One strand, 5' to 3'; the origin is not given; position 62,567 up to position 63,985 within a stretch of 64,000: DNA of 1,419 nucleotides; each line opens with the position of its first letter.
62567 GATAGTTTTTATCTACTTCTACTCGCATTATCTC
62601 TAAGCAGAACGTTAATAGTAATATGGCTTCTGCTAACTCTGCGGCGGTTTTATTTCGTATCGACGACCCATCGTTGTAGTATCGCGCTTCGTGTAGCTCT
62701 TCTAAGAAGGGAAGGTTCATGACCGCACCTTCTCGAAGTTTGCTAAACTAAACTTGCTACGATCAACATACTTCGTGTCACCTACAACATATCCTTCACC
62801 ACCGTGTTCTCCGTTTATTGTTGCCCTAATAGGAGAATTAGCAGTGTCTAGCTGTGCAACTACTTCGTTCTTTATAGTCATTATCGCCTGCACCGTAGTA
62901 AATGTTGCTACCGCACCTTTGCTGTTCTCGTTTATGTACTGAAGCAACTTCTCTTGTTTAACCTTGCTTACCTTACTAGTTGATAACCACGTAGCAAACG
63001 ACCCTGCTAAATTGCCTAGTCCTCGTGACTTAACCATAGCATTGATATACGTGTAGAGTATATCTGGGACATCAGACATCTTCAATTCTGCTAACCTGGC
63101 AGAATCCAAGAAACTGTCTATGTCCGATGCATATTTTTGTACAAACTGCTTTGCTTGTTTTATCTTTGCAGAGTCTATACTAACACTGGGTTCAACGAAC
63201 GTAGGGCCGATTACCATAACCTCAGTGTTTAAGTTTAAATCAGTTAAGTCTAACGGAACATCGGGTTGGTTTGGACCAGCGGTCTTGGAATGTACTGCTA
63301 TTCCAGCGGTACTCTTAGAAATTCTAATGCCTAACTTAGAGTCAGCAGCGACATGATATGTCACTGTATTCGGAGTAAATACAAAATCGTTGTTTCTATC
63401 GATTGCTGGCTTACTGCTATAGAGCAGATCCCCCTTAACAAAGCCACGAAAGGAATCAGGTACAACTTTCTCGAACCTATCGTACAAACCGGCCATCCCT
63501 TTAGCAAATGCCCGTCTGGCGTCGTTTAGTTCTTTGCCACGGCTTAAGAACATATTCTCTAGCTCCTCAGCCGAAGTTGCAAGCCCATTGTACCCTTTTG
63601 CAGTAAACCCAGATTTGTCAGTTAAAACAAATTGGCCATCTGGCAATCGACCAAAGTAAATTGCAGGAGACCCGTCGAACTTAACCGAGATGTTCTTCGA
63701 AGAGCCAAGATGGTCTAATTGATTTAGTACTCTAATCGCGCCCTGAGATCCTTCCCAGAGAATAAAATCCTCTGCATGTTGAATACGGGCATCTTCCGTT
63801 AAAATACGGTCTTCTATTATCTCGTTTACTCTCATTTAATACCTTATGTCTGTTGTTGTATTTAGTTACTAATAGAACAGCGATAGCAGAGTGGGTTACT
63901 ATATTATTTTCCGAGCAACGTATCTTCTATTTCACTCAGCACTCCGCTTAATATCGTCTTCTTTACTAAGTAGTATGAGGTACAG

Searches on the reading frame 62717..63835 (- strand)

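Call 48: search_protein_families(library=phrogs, proteins=[window:62717-63835:-], max_evalue=0.001)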
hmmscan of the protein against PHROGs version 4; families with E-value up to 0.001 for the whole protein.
window:62717-63835:- (372 aa): 1 family
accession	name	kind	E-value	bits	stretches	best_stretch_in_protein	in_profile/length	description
phrog_455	-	unknown function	5.7e-26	93.2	2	130-369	125-336/764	-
